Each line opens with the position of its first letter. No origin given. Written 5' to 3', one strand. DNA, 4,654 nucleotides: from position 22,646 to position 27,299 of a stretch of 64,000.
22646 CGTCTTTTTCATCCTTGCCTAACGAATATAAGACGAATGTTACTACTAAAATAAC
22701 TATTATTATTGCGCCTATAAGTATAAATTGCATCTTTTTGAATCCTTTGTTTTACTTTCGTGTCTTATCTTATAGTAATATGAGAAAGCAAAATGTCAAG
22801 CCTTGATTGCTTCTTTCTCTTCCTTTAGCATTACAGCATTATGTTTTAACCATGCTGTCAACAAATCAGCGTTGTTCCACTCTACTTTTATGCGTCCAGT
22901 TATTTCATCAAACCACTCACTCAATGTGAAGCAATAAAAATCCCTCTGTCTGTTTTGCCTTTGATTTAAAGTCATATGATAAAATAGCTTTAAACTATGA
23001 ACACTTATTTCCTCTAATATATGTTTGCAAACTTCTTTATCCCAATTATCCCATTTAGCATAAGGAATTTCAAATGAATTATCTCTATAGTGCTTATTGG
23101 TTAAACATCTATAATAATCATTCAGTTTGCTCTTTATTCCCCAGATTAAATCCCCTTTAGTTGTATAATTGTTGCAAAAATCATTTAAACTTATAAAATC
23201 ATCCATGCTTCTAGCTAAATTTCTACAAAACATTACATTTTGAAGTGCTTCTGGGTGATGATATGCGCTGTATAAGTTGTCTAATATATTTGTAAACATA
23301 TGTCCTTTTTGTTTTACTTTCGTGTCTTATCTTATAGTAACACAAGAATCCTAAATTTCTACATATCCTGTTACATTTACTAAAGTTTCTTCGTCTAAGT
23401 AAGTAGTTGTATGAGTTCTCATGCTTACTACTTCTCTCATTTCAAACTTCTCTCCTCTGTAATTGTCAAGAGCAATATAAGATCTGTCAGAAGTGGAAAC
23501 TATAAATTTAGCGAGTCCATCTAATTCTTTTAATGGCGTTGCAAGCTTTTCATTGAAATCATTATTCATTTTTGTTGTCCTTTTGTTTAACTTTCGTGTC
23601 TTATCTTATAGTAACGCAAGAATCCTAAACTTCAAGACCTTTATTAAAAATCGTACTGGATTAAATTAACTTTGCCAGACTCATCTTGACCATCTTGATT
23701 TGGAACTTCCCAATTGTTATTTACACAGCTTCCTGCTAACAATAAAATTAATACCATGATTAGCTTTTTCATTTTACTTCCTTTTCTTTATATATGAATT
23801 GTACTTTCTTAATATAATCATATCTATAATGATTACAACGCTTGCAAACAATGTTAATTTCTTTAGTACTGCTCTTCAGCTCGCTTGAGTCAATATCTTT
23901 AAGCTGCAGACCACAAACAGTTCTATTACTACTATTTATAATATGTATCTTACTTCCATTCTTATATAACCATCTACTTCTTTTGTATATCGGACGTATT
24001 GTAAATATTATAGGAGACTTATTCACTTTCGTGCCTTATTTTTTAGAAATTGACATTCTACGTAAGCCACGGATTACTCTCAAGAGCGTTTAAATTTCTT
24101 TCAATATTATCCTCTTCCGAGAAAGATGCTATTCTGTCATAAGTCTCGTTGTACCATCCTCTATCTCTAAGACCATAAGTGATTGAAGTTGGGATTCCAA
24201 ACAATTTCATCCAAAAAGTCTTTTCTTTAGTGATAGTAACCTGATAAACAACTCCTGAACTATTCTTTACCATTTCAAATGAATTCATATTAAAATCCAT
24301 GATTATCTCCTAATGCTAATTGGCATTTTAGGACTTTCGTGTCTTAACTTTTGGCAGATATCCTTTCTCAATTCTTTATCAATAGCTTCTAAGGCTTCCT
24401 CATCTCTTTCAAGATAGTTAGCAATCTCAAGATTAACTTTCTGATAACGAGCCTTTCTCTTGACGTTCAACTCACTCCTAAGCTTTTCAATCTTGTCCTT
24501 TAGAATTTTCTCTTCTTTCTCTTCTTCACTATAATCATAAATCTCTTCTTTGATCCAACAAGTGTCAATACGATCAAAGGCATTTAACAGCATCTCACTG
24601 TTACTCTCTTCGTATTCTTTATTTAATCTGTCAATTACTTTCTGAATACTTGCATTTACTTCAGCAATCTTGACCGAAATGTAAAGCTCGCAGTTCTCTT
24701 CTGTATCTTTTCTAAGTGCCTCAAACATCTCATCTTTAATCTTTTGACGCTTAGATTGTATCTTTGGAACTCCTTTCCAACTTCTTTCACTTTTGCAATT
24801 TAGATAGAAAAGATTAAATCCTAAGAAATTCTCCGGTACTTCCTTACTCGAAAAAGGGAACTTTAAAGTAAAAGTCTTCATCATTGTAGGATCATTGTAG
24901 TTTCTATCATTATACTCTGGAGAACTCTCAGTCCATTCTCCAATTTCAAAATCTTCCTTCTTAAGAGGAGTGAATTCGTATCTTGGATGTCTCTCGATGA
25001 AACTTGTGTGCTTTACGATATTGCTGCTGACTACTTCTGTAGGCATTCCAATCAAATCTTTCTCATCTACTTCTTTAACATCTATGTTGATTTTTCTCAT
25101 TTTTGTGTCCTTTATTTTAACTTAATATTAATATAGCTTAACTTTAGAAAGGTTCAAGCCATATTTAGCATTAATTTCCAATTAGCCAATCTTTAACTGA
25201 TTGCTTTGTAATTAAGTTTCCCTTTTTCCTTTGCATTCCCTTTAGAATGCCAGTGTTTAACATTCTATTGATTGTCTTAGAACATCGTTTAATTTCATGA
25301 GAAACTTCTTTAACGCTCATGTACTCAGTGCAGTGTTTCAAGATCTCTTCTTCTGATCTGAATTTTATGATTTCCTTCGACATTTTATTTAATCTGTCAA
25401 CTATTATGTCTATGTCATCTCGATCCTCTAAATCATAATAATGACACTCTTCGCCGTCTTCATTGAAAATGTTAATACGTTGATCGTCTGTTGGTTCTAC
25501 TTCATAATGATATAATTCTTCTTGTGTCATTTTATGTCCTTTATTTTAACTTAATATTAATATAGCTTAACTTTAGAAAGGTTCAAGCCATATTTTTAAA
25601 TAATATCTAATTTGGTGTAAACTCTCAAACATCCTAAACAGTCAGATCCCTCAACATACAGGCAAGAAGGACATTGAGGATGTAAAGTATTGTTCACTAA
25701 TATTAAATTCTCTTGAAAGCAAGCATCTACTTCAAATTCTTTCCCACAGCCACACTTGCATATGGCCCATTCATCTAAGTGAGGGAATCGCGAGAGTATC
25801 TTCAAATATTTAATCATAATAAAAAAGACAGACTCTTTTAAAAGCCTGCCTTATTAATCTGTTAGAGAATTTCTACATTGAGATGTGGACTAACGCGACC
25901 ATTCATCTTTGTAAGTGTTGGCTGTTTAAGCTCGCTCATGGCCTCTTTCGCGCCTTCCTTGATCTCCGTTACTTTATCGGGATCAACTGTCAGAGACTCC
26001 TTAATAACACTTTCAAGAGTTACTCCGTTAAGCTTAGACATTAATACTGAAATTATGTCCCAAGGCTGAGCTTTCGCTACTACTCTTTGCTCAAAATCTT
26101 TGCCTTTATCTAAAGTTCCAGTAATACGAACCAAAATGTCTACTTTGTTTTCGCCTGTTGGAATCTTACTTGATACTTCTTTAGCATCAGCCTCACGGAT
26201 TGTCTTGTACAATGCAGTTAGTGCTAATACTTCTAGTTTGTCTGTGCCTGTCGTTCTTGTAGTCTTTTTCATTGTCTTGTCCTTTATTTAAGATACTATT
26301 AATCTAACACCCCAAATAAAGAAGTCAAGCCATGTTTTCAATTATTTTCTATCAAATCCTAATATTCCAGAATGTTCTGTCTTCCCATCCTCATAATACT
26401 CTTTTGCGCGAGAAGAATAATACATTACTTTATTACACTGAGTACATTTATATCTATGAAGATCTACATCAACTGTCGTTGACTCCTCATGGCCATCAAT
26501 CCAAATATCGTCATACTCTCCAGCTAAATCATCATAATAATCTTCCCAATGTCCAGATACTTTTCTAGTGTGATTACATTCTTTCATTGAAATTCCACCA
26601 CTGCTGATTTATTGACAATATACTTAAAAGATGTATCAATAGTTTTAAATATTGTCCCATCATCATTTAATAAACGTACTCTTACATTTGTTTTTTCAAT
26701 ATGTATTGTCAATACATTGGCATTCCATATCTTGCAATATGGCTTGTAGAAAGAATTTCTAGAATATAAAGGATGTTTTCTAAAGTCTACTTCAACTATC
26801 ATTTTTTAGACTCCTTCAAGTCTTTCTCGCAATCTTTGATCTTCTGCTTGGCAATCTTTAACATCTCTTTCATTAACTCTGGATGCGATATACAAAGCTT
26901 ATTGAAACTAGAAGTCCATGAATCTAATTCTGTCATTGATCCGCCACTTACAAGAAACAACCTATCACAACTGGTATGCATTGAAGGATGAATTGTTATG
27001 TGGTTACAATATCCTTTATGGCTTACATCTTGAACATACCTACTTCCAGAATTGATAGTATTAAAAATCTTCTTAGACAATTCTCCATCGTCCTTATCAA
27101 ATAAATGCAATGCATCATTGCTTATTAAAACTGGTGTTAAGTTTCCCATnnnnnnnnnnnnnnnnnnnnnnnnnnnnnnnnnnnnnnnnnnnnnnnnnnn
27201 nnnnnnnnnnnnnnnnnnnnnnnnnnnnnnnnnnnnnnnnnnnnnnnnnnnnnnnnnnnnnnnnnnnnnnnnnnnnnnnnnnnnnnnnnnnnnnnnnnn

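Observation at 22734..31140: A second conserved upstream element (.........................) directly abutting start codons: a distinct promoter or translation-initiation class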

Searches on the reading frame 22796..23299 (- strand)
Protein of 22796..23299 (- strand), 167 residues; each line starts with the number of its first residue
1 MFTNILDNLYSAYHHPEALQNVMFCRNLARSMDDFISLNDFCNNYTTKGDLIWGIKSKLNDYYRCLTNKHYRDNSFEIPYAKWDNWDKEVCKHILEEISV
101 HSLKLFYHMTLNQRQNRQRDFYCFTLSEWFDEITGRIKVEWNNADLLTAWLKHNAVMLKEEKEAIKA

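Call 53: search_protein_families(library=pfam, proteins=[window:22796-23299:-], max_evalue=0.1)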
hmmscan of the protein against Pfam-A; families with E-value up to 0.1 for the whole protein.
window:22796-23299:- (167 aa): 0 families

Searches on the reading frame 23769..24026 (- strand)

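Call 53: search_protein_families(library=pfam, proteins=[window:23769-24026:-], max_evalue=0.1)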
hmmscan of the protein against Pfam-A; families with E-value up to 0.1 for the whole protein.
window:23769-24026:- (85 aa): 1 family
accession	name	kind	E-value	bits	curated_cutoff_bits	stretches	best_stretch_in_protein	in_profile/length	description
PF02437.24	Ski_Sno_DHD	-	0.015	15.4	24.5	1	41-80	48-87/109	SKI/SNO/DAC Dachshund homology domain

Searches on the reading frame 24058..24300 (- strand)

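Call 53: search_protein_families(library=pfam, proteins=[window:24058-24300:-], max_evalue=0.1)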
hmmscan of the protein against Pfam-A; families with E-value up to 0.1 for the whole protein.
window:24058-24300:- (80 aa): 2 families
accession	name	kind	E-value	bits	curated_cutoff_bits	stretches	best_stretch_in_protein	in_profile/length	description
PF17004.11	SRP_TPR_like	-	0.076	13.6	35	1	48-75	81-108/109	Putative TPR-like repeat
PF03976.20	PPK2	-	0.098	12.7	22.3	0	29-72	78-122/229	Polyphosphate kinase 2 (PPK2)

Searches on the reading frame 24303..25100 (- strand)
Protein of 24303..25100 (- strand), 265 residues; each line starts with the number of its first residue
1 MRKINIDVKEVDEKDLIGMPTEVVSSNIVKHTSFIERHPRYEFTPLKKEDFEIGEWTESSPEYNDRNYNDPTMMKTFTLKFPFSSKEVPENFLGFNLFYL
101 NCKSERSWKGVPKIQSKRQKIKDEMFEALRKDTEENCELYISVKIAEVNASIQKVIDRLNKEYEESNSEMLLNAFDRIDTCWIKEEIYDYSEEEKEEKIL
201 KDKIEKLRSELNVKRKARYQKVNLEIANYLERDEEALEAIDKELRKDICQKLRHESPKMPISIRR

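Call 12: search_protein_families(library=pfam, proteins=[window:24303-25100:-], max_evalue=0.01)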
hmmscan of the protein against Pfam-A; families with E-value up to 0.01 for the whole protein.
window:24303-25100:- (265 aa): 0 families

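Call 13: search_protein_families(library=phrogs, proteins=[window:24303-25100:-], max_evalue=0.001)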
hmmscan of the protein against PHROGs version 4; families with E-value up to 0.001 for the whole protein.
window:24303-25100:- (265 aa): 0 families

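Call 24: find_related_loci(query=window:24303-25100:-, collection=viral_contigs, flank=10000)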
Query window:24303-25100:- (265 aa) in viral_contigs; peptide patterns used: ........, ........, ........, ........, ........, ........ (x = any residue, [..] = any of these).
8 stretches matched a pattern, but none encodes a relative of the query by tblastn (E <= 1e-3).

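Call 26: find_encoding_contigs(protein=window:24303-25100:-, flank=10000, max_places=10)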
Protein window:24303-25100:- (265 aa): 2 contigs read that carry it; 2 places shown.
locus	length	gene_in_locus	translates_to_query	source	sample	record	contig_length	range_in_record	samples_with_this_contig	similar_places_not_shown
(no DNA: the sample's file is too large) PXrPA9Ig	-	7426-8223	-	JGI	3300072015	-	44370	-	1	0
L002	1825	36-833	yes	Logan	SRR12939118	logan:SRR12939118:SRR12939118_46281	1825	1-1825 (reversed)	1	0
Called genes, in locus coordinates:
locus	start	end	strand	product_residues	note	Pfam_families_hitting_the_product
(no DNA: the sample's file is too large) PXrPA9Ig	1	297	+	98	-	?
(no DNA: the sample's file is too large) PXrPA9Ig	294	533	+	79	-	-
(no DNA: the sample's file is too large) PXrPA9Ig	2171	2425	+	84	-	-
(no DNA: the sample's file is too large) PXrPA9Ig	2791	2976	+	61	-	-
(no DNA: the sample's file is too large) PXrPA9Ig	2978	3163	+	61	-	-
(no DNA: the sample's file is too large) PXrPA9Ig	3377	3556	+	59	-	-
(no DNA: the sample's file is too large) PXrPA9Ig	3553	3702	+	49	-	-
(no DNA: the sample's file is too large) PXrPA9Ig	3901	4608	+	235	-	-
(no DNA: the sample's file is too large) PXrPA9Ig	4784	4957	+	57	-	-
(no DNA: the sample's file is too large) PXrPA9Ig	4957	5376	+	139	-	-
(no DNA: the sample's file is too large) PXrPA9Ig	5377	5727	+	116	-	-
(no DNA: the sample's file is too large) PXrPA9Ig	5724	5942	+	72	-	-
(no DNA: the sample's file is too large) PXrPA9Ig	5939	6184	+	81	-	-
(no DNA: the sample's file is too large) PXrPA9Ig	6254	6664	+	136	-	-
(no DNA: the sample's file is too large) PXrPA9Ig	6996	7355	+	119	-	-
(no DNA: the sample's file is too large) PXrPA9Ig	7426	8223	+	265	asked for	-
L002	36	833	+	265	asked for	-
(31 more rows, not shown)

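Call 48: find_homologous_proteins(query=window:24303-25100:-, max_evalue=0.001)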
Query window:24303-25100:- (265 aa): 3 proteins with E <= 0.001 among 646 candidates.
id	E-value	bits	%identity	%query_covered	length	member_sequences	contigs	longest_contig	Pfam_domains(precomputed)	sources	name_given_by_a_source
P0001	6.5e-162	555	97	100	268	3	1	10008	-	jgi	-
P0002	3.7e-93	330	65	92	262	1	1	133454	-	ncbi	-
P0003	5.1e-67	244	67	63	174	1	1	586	-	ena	-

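Call 49: find_encoding_contigs(protein=P0001, flank=10000, max_places=5)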
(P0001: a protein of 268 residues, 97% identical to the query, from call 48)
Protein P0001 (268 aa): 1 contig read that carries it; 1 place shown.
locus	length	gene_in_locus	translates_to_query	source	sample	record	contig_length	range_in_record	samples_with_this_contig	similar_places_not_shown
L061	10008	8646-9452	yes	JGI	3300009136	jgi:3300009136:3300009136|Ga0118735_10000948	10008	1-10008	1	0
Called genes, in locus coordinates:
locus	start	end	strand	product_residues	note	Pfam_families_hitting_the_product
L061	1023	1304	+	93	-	-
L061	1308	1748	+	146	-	-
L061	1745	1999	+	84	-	-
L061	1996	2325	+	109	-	-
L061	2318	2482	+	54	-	-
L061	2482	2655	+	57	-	-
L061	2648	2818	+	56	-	-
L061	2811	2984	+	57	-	-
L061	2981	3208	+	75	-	-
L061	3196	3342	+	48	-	-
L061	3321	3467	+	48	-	-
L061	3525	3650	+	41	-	-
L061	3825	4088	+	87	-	-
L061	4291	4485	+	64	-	-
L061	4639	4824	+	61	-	-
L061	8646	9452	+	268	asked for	-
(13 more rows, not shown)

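Call 50: find_encoding_contigs(protein=P0002, flank=10000, max_places=5)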
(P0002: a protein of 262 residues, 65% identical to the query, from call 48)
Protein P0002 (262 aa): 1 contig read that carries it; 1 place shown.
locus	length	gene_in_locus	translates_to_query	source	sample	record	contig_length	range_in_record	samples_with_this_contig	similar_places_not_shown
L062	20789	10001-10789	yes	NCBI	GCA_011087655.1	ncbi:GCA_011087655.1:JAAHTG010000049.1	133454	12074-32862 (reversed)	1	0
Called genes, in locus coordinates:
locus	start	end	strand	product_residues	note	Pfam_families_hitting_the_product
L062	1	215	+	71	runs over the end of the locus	-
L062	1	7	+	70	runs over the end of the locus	-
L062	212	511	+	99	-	-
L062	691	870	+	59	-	-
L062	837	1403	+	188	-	-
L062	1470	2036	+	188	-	-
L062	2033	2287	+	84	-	-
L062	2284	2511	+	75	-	-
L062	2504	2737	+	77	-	-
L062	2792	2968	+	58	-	-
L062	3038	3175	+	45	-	-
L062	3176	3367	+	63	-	-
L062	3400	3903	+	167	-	-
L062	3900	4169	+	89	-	-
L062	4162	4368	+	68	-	-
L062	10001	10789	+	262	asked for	-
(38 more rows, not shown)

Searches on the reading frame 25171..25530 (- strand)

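Call 53: search_protein_families(library=pfam, proteins=[window:25171-25530:-], max_evalue=0.1)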
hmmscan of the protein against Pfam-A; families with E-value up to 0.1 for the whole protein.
window:25171-25530:- (119 aa): 4 families
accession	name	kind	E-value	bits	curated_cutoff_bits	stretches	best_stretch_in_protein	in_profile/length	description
PF12728.13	HTH_17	-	4.8e-05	24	27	1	70-116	1-47/51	Helix-turn-helix domain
PF24600.1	RavZ_cat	-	0.00055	19.8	27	1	14-61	57-104/260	RavZ catalytic domain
PF05370.16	DUF749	-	0.025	15.1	25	0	14-65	34-84/87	Domain of unknown function (DUF749)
PF24406.1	nSTAND_NTPase4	-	0.072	13.6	27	0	59-97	4-39/58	Novel STAND NTPase 4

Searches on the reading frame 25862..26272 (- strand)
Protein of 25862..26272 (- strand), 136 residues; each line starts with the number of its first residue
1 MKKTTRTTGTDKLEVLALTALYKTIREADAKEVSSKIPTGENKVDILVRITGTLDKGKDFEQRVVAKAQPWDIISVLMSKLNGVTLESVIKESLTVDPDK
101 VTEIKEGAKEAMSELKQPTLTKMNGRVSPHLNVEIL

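Call 25: find_related_loci(query=window:25862-26272:-, collection=viral_contigs, flank=10000)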
Query window:25862-26272:- (136 aa) in viral_contigs; peptide patterns used: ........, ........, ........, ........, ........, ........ (x = any residue, [..] = any of these).
17 stretches matched a pattern, but none encodes a relative of the query by tblastn (E <= 1e-3).

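Call 53: search_protein_families(library=pfam, proteins=[window:25862-26272:-], max_evalue=0.1)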
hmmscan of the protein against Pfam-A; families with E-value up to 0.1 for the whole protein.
window:25862-26272:- (136 aa): 2 families
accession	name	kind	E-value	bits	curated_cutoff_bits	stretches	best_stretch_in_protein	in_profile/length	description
PF16670.11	PI-PLC-C1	-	0.031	13.8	29.9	1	58-127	143-209/329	Phosphoinositide phospholipase C, Ca2+-dependent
PF02637.23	GatB_Yqey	-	0.04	14.2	27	0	85-136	93-144/148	GatB domain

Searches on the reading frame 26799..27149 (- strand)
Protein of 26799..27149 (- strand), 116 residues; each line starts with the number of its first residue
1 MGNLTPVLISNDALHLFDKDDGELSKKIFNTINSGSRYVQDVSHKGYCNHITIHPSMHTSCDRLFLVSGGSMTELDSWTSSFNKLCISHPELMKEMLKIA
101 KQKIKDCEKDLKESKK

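Call 53: search_protein_families(library=pfam, proteins=[window:26799-27149:-], max_evalue=0.1)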
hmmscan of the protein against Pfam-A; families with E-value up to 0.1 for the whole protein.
window:26799-27149:- (116 aa): 1 family
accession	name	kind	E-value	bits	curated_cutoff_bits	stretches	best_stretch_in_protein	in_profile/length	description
PF00169.35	PH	-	0.058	14.4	25.1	1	9-86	25-104/105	PH domain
